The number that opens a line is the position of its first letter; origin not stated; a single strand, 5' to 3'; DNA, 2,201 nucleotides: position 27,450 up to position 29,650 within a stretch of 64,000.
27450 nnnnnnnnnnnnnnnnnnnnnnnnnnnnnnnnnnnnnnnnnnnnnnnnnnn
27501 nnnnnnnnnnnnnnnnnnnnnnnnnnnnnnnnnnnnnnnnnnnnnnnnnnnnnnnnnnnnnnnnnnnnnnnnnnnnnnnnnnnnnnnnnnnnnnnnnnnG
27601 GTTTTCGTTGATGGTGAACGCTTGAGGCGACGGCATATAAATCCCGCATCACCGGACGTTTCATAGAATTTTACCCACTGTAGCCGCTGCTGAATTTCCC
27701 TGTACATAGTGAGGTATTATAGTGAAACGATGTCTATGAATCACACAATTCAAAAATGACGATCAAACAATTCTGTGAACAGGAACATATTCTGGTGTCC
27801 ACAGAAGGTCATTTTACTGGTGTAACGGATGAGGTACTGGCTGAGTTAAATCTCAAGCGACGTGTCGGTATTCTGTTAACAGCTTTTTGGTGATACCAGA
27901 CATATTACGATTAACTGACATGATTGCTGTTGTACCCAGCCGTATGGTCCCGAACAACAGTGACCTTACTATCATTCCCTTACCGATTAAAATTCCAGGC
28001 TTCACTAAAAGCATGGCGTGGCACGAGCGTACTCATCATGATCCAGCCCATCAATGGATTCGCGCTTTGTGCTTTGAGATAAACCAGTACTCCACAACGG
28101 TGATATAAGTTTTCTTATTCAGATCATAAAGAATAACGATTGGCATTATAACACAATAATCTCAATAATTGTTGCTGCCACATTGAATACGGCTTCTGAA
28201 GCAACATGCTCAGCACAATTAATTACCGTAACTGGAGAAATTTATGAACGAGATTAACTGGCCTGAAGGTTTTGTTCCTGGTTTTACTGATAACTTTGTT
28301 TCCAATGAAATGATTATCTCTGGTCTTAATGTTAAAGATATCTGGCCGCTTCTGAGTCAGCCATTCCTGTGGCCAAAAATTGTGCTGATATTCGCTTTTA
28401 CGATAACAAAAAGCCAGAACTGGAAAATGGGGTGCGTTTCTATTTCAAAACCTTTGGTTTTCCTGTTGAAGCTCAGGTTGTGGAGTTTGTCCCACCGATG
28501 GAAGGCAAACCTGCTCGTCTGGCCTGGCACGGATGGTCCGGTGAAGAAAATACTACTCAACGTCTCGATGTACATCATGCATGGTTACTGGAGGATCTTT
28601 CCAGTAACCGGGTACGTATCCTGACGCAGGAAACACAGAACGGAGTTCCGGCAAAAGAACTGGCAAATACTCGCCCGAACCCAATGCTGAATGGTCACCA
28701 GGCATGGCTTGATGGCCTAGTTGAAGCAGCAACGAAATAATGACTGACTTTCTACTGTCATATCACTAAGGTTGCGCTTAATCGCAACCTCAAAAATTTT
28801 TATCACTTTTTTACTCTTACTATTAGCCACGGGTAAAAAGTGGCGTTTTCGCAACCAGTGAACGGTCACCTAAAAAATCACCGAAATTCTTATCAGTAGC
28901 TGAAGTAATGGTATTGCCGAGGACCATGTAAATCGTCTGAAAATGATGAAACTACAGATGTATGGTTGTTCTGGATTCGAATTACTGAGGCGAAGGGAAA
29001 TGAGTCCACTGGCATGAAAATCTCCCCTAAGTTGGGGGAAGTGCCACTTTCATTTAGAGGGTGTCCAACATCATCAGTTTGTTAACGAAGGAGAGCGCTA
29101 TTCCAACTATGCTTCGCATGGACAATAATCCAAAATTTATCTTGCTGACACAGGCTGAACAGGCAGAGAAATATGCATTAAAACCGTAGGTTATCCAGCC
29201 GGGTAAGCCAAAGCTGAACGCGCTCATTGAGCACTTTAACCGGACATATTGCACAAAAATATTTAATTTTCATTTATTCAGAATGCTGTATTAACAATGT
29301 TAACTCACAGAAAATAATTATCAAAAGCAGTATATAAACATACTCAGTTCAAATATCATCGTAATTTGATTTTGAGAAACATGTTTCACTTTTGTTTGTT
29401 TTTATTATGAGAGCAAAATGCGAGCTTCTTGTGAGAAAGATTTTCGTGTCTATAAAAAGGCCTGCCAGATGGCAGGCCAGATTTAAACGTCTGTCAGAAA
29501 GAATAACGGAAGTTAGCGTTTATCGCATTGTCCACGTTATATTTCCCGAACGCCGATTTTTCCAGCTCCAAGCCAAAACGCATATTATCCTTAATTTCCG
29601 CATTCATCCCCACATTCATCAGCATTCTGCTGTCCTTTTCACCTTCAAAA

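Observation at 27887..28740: Decayed regulator fragment and split SRPBCC-like gene between IS debris and espC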

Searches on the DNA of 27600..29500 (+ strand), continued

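Call 35: get_annotated_region(hit=H78, flank=6000)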
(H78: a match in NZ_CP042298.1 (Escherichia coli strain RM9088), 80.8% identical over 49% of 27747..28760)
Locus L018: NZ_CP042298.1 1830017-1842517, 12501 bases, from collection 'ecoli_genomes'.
description: Escherichia coli strain RM9088 chromosome, complete genome
organism: Escherichia coli strain RM9088 (NCBI taxid 562)
replicon: chromosome; assembly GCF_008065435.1
host: crow; source: cloacal swab; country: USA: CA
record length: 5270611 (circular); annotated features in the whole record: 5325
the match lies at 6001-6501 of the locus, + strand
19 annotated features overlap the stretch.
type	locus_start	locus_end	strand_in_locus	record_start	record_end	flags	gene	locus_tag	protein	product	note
CDS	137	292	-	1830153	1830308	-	hokD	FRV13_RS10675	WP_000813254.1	type I toxin-antitoxin system toxin HokD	-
CDS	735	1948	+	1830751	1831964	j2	-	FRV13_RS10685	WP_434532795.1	IS3 family transposase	programmed frameshift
sequence_feature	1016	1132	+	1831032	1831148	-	-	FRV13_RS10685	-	-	AL1L pseudoknot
CDS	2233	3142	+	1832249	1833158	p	-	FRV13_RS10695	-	LysR family transcriptional regulator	frameshifted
CDS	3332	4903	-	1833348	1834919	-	-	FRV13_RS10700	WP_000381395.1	IS66-like element ISCro1 family transposase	-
CDS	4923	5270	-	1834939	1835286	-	tnpB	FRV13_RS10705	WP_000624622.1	IS66 family insertion sequence element accessory protein TnpB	TnpB, as the term is used for proteins encoded by IS66 family insertion elements, is considered an accessory protein, ...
CDS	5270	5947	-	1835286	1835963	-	tnpA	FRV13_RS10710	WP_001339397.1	IS66-like element accessory protein TnpA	-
CDS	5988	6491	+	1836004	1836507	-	-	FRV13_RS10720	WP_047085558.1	polyketide cyclase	-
CDS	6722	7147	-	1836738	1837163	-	-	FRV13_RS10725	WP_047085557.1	DUF977 family protein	-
CDS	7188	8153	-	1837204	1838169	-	-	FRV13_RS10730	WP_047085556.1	phage O protein family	-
CDS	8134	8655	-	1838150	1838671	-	-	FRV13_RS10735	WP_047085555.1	toxin YdaT family protein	-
CDS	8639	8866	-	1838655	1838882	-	-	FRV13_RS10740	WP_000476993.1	Cro/CI family transcriptional regulator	-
CDS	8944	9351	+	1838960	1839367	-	-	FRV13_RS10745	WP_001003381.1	helix-turn-helix domain-containing protein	-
CDS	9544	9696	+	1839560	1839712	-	-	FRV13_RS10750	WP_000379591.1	DUF1391 family protein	-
CDS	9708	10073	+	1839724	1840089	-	-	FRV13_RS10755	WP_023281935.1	hypothetical protein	-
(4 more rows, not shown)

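Call 57: get_annotated_region(hit=H4, flank=1500)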
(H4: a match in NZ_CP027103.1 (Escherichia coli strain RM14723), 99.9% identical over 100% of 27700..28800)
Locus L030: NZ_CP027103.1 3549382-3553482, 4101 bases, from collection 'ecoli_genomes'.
description: Escherichia coli strain RM14723 chromosome, complete genome
organism: Escherichia coli strain RM14723 (NCBI taxid 562)
replicon: chromosome; assembly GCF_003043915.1
host: dog; source: feces; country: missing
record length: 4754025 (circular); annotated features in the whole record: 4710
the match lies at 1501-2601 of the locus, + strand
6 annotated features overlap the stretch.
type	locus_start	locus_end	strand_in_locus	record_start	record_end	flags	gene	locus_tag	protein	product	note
CDS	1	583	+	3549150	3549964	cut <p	-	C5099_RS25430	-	integrase domain-containing protein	frameshifted; internal stop; incomplete; partial in the middle of a contig; missing N-terminus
CDS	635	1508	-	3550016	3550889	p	-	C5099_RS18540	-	integrase core domain-containing protein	frameshifted; internal stop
CDS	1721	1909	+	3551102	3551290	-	-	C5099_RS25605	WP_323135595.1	hypothetical protein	-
CDS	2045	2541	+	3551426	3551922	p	-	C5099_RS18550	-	SRPBCC domain-containing protein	frameshifted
CDS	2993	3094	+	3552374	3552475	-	-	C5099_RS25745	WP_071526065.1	integrase core domain-containing protein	-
CDS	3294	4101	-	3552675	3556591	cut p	espC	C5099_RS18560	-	serine protease autotransporter toxin EspC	frameshifted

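Call 58: get_annotated_region(hit=H14, flank=1500)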
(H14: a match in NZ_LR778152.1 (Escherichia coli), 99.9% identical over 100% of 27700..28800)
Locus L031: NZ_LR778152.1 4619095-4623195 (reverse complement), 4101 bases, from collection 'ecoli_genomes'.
description: Escherichia coli isolate SC477 chromosome 1
organism: Escherichia coli (NCBI taxid 562)
replicon: chromosome; assembly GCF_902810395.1
host: -; source: water; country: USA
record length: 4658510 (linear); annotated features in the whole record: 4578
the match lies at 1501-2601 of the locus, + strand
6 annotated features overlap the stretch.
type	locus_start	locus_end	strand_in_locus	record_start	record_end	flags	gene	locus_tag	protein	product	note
CDS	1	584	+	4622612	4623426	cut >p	-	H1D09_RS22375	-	integrase domain-containing protein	frameshifted; internal stop; incomplete; partial in the middle of a contig; missing N-terminus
CDS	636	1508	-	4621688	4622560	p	-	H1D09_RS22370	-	integrase core domain-containing protein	frameshifted; internal stop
CDS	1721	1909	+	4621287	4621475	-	-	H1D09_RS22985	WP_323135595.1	hypothetical protein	-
CDS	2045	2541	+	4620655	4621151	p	-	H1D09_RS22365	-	SRPBCC domain-containing protein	frameshifted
CDS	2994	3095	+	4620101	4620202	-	-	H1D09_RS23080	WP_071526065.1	integrase core domain-containing protein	-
CDS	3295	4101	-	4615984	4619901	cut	espC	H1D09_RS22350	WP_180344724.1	serine protease autotransporter toxin EspC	-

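Call 59: get_annotated_region(hit=H19, flank=1500)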
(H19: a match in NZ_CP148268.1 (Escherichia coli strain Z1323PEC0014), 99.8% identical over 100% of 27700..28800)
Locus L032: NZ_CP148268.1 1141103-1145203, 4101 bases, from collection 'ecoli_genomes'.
description: Escherichia coli strain Z1323PEC0014 chromosome, complete genome
organism: Escherichia coli strain Z1323PEC0014 (NCBI taxid 562)
replicon: chromosome; assembly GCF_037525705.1
host: Dog; source: -; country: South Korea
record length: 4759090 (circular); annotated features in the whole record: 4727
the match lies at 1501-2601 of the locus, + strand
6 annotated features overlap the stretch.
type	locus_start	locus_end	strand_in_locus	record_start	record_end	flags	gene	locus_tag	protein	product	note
CDS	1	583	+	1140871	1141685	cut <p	-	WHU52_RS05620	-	integrase domain-containing protein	frameshifted; internal stop; incomplete; partial in the middle of a contig; missing N-terminus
CDS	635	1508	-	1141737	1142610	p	-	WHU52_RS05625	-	integrase core domain-containing protein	frameshifted; internal stop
CDS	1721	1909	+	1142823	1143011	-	-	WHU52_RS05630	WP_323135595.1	hypothetical protein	-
CDS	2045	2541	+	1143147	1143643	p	-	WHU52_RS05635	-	SRPBCC domain-containing protein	frameshifted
CDS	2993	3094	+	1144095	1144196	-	-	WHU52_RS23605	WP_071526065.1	integrase core domain-containing protein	-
CDS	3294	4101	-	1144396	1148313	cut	espC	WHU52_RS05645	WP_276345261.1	serine protease autotransporter toxin EspC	-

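Call 60: get_annotated_region(hit=H9, flank=1500)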
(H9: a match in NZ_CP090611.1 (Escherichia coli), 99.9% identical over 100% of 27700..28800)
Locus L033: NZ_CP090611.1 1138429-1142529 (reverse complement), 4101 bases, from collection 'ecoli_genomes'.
description: Escherichia coli isolate DCE7 chromosome, complete genome
organism: Escherichia coli (NCBI taxid 562)
replicon: chromosome; assembly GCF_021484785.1
host: pig; source: lung; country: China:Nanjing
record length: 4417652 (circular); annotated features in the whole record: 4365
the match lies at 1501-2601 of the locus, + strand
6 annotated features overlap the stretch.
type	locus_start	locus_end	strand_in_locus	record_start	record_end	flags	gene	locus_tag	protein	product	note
CDS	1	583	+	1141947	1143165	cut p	-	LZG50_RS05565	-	integrase domain-containing protein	frameshifted; internal stop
CDS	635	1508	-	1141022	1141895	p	-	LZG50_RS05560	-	integrase core domain-containing protein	frameshifted; internal stop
CDS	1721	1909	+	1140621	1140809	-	-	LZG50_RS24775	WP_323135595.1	hypothetical protein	-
CDS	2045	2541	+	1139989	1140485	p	-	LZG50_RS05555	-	SRPBCC domain-containing protein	frameshifted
CDS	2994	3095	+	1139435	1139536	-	-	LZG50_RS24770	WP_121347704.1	hypothetical protein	-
CDS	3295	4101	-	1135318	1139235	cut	espC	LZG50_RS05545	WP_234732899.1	serine protease autotransporter toxin EspC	-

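Call 62: search_rna_families(source=window, start=27600, end=29500, threshold=evalue, max_evalue=1)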
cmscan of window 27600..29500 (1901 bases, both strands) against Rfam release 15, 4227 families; matches with E-value up to 1: 0.
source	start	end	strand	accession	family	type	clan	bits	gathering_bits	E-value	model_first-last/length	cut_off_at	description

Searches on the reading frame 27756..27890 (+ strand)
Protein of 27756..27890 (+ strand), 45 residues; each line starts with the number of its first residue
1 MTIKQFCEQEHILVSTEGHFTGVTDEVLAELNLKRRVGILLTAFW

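Call 7: search_protein_families(library=pfam, proteins=[window:27756-27890:+], max_evalue=1)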
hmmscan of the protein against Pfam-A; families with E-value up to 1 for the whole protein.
seq(45 aa): 0 families

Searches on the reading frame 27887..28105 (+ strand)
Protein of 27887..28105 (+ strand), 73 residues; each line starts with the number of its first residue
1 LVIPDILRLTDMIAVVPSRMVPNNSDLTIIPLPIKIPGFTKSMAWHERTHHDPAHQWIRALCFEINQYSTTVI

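Call 7: search_protein_families(library=pfam, proteins=[window:27887-28105:+], max_evalue=1)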
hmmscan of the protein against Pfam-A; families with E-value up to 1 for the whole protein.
seq(73 aa): 1 family
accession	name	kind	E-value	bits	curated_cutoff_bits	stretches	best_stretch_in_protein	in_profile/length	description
PF03466.25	LysR_substrate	-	1.8e-05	24.7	28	1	7-62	146-204/209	LysR substrate binding domain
